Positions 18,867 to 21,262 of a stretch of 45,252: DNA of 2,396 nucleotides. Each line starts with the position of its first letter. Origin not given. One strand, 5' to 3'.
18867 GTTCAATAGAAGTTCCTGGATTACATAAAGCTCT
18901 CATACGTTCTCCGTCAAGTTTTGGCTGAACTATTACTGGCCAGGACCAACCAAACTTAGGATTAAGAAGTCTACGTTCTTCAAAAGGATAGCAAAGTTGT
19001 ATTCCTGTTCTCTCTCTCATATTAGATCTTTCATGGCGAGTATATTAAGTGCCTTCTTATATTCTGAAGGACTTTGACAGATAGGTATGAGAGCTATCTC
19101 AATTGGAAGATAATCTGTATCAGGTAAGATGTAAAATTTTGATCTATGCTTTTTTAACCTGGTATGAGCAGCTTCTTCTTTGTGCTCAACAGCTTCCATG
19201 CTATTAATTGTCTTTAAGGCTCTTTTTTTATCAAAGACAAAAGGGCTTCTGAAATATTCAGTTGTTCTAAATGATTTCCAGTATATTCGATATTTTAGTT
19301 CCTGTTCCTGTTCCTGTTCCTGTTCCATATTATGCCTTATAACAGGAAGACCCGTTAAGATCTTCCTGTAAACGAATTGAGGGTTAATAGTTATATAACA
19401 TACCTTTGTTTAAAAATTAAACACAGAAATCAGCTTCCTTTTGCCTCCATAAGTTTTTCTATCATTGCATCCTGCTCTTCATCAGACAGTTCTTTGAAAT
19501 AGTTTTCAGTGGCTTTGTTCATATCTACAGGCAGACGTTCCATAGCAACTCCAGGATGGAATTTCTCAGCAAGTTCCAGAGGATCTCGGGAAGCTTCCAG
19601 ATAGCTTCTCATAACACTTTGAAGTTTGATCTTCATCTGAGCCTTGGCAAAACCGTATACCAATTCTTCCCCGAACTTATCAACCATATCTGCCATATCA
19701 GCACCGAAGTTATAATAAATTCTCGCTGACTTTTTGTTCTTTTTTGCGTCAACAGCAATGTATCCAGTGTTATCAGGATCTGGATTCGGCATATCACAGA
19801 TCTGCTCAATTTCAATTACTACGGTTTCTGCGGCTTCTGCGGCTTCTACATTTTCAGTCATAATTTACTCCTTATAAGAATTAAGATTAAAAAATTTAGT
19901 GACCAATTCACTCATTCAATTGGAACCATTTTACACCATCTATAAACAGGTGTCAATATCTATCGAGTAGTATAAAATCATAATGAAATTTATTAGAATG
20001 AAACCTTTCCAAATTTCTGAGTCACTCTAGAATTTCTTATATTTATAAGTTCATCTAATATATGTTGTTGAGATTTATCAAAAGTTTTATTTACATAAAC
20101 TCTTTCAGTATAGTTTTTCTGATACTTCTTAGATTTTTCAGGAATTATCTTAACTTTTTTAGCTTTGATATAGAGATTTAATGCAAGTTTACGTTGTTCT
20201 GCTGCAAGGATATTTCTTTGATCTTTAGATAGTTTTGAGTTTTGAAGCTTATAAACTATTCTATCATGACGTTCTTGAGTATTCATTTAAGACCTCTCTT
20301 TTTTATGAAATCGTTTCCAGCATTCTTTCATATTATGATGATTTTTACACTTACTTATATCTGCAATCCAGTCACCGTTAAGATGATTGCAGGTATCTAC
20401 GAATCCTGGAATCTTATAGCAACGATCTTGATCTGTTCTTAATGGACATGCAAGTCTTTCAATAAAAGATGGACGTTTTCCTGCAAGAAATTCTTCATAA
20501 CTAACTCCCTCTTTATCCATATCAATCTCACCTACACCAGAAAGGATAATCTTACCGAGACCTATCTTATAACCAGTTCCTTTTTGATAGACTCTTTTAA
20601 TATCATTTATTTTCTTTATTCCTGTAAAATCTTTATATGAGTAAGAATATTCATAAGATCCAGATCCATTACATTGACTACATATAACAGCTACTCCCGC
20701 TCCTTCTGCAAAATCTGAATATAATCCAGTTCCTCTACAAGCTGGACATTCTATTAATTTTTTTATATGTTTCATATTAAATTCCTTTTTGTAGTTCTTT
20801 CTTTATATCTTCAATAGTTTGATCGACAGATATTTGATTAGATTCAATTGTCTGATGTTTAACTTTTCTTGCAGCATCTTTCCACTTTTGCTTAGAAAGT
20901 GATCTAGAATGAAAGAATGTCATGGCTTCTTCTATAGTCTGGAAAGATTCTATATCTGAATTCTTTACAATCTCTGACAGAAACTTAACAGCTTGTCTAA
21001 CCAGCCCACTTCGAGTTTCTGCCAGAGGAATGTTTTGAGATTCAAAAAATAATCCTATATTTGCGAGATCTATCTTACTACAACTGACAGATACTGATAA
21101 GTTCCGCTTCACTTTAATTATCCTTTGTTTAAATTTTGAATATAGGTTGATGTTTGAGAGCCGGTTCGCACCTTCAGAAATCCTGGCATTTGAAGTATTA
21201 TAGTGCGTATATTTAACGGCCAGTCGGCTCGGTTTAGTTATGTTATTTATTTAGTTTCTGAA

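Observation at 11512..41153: About 15 copies of a 24-nt motif in front of middle and late genes, with no recognisable cognate RNA polymerase or sigma factor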

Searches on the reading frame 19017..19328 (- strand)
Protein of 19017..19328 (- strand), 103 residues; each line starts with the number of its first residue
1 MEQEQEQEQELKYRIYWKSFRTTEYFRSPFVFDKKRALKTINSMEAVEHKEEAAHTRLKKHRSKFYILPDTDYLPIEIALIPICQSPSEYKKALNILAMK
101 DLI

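Call 23: search_protein_families(library=pfam, proteins=[window:19017-19328:-], max_evalue=1)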
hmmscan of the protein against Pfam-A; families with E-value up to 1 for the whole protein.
window:19017-19328:- (103 aa): 1 family
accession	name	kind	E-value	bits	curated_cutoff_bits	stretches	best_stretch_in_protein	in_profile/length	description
PF08137.17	DVL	-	0.041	14.2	19.6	1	59-68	1-10/19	DVL family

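Call 27: search_protein_families(library=phrogs, proteins=[window:19017-19328:-], max_evalue=0.01)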
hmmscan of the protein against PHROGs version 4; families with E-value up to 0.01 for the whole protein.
window:19017-19328:- (103 aa): 0 families

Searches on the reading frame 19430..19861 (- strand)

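Call 23: search_protein_families(library=pfam, proteins=[window:19430-19861:-], max_evalue=1)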
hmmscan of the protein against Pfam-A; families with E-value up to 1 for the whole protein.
window:19430-19861:- (143 aa): 2 families
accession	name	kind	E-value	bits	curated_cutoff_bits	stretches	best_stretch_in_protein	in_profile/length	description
PF19174.5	DUF5856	-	0.024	16.1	34.6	0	116-142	11-36/94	Family of unknown function (DUF5856)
PF05233.18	PHB_acc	-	0.13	12.8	27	1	80-91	17-28/40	PHB accumulation regulatory domain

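Call 27: search_protein_families(library=phrogs, proteins=[window:19430-19861:-], max_evalue=0.01)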
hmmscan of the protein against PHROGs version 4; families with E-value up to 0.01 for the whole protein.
window:19430-19861:- (143 aa): 0 families

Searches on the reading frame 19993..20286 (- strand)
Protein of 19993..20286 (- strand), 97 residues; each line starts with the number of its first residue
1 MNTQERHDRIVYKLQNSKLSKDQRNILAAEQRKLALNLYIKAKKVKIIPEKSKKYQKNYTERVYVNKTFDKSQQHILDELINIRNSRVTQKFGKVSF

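Call 22: search_protein_families(library=pfam, proteins=[window:19993-20286:-], max_evalue=1)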
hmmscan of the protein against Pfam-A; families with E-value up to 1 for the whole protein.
window:19993-20286:- (97 aa): 3 families
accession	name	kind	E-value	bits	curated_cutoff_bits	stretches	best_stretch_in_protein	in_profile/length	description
PF12141.13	BMT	-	0.03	13.4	28.3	1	6-74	205-273/486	Beta-mannosyltransferases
PF21238.2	Pus10_C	-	0.18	11.7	27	1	12-91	78-155/232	Pus10, C-terminal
PF17574.7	TA_inhibitor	-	0.43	11.1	27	0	4-43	26-67/89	Inhibitor of toxin/antitoxin system (Gp4.5)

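Call 27: search_protein_families(library=phrogs, proteins=[window:19993-20286:-], max_evalue=0.01)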
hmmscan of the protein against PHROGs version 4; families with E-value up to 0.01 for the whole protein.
window:19993-20286:- (97 aa): 0 families

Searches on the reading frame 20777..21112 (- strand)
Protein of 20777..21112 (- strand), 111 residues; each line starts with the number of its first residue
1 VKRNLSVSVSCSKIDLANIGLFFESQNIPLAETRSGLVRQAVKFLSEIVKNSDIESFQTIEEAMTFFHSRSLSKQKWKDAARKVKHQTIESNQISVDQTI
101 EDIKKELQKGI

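Call 22: search_protein_families(library=pfam, proteins=[window:20777-21112:-], max_evalue=1)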
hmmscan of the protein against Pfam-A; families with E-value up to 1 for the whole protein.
window:20777-21112:- (111 aa): 2 families
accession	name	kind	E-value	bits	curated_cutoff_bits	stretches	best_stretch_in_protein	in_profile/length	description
PF22991.1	Lock_Gag1-like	-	0.063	13.5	27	1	75-91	13-29/44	Gag1-like, lock domain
PF10279.14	Latarcin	-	0.085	13.6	25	1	42-86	20-62/64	Latarcin precursor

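Call 27: search_protein_families(library=phrogs, proteins=[window:20777-21112:-], max_evalue=0.01)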
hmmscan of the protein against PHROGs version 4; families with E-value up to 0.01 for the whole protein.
window:20777-21112:- (111 aa): 0 families

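Call 80: find_homologous_proteins(query=window:20777-21112:-, max_evalue=0.001)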
Query window:20777-21112:- (111 aa): 8 proteins with E <= 0.001 among 11 candidates.
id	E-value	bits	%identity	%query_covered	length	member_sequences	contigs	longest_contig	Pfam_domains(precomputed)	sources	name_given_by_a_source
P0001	1.1e-62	226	100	100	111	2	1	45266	-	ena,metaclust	metaclust:\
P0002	1.8e-53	197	86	100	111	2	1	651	-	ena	-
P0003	1.9e-51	190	85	100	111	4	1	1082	-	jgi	-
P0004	3.2e-50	186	80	100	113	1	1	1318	-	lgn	-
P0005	3.4e-46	173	76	98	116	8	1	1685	-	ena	-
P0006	9.4e-29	117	52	99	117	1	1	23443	-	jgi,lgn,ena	-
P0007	8.3e-28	114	57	99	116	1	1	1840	-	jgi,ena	-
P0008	5.4e-23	99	48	96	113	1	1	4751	-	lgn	-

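Call 83: find_encoding_contigs(protein=P0006, flank=10000, max_places=3)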
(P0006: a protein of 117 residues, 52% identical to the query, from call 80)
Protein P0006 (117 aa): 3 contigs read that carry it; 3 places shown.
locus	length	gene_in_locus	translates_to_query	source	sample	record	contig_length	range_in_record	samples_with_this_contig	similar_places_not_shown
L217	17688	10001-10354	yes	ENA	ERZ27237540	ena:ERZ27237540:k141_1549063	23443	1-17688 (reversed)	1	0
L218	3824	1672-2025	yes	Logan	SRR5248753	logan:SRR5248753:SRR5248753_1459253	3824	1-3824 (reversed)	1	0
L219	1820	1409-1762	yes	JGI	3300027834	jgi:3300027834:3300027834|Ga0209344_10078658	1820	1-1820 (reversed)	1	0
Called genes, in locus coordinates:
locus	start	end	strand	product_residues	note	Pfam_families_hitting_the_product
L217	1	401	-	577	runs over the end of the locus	-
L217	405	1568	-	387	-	PF10102:DUF2341 (faint), PF13385:Laminin_G_3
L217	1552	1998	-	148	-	-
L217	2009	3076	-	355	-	-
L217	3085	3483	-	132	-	-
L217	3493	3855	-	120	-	-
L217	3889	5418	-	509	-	-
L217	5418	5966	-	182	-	-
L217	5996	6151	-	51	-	-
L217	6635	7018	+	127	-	-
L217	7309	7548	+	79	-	-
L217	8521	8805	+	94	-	-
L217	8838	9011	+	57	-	-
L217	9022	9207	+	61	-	-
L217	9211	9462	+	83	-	-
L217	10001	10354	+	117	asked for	-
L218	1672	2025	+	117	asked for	-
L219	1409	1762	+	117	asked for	-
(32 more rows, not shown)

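Call 84: find_encoding_contigs(protein=P0008, flank=10000, max_places=2)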
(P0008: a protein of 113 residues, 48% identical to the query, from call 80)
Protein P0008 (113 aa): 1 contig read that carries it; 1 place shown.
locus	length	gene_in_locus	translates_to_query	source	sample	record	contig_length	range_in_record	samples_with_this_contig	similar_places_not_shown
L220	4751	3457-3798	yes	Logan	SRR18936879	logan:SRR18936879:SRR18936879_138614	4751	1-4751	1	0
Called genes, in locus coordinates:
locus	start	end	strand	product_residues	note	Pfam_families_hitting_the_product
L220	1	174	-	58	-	?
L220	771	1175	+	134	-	-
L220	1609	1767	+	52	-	-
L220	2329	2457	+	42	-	-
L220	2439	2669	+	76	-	-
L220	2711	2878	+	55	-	-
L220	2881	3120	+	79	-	-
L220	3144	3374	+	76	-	-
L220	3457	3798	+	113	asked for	-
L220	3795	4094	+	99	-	-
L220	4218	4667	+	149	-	-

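Call 88: predict_structure(alignment_id=A5)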
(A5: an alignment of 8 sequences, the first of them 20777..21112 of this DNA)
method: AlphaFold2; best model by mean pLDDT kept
length: 111 residues; sequences in the alignment: 8
mean_pLDDT: 55.1   pTM: 0.40
mean pLDDT of the five models: 55.1, 52.8, 52.0, 48.3, 48.2
residues with pLDDT >= 90: 0; 70-90: 26; 50-70: 32; < 50: 53
segments of 3 or more residues with pLDDT < 50: 1-10, 54-57, 66-74, 76-78, 81-94, 96-98, 106-111
pLDDT, mean of each block of 10 residues (from residue 1): 35 69 76 77 66 50 49 49 42 46 49 43
secondary structure, 60 per line:
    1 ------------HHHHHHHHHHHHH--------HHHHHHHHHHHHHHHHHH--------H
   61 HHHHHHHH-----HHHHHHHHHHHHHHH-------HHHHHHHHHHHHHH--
elements in order: H13-25 H34-51 H60-68 H74-88 H96-109

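Call 93: fold_search(model_id=the predicted structure, library=pdb)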
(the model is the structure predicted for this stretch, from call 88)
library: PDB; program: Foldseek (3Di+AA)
matches with E <= 10: 19; with E <= 0.001: 0
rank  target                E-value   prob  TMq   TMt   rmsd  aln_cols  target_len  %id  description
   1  6kyt_Q                1.9e+00  0.10  0.28  0.37  13.5        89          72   18  The structure of the M. tb toxin MazEF-mt1 complex (released 2020-08-05)
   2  7pik_B                2.3e+00  0.09  0.21  0.07   9.1        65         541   14  Cryo-EM structure of E. coli TnsB in complex with right end fragment of Tn7 transposon (released 2022-06-15)
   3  3hzj_B                2.5e+00  0.07  0.22  0.13  12.1        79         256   22  Crystal structure of the RabGAP domain of the RABGAP1L protein (released 2009-07-14)
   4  4wv4_A                3.0e+00  0.07  0.22  0.27  10.8        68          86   19  Heterodimer of TAF8/TAF10 (released 2015-01-28)
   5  9m26_A                4.3e+00  0.08  0.21  0.14   6.5        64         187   17  Crystal structure of Enterobacter cloacae YcdY, a member of the redox enzyme maturation protein family (released 2025-06-18)
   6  3hpg_K                5.1e+00  0.03  0.17  0.25  10.5        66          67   18  Visna virus integrase (residues 1-219) in complex with LEDGF IBD: examples of open integrase dimer-dimer interfaces (released 2009-07-28)
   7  3dxl                  5.4e+00  0.04  0.19  0.08  10.2        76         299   13  Crystal structure of AeD7 from Aedes Aegypti (released 2009-02-03)
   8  8zzt_MODEL_1_C        6.1e+00  0.04  0.20  0.21  11.9        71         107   13  Complex of UbcH5c, RNF168-RING domain and the nucleosome (released 2019-04-29)
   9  8iue_V                6.4e+00  0.04  0.28  0.11  11.1       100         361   12  RNA polymerase III pre-initiation complex melting complex 1 (released 2023-05-24)
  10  4bbr_M                6.4e+00  0.03  0.21  0.14  12.5       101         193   13  Structure of RNA polymerase II-TFIIB complex (released 2012-11-14)
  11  9k29_B                6.8e+00  0.05  0.23  0.13  10.2        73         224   19  Structure of the Salmonella flagellar FliPQR complex reconstituted in the peptidisc (released 2025-08-06)
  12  7pik_C                6.8e+00  0.03  0.21  0.07  11.6        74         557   14  Cryo-EM structure of E. coli TnsB in complex with right end fragment of Tn7 transposon (released 2022-06-15)
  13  8ott_G                6.8e+00  0.02  0.22  0.22  14.2       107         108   10  MYC-MAX bound to a nucleosome at SHL+5.8 (released 2023-05-24)
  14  9m26_C                9.1e+00  0.04  0.22  0.16   5.5        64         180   19  Crystal structure of Enterobacter cloacae YcdY, a member of the redox enzyme maturation protein family (released 2025-06-18)
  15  1knz_B                9.1e+00  0.03  0.24  0.20  11.4        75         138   13  Recognition of the rotavirus mRNA 3' consensus by an asymmetric NSP3 homodimer (released 2002-01-17)
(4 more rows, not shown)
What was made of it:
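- Tried and rejected: Structure prediction of the 111-aa protein was poor (pLDDT 55) and Foldseek returned noise (calls 88, 93).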

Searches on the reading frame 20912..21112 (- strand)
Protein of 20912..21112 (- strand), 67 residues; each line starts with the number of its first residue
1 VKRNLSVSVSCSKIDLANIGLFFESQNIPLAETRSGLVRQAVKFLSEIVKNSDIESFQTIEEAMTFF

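Call 91: search_solved_structures(query=A6, max_evalue=10)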
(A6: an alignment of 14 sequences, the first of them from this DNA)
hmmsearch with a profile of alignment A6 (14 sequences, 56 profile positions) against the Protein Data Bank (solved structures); distinct sequences matched with E-value up to 10: 2.
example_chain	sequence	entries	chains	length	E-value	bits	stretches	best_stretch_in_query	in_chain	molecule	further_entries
4ejs_C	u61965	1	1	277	0.99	12.3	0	13-51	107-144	Elongator complex protein 6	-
8asv_F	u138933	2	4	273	1.2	12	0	13-51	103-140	Elongator complex protein 6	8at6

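Call 92: search_protein_families(library=pfam, alignment_id=A6, max_evalue=1)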
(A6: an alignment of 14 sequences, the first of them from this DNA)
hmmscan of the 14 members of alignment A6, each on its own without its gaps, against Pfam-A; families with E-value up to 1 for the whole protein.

A. member 1, seq(67 aa): 0 families

B. families by the number of members that match (of 14 scanned): 3 families
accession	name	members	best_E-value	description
PF12554.13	MOZART1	1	0.0061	Mitotic-spindle organizing gamma-tubulin ring associated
PF24076.1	DUF7368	1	0.045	Family of unknown function (DUF7368)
PF03701.19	UPF0181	1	0.086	Uncharacterised protein family (UPF0181)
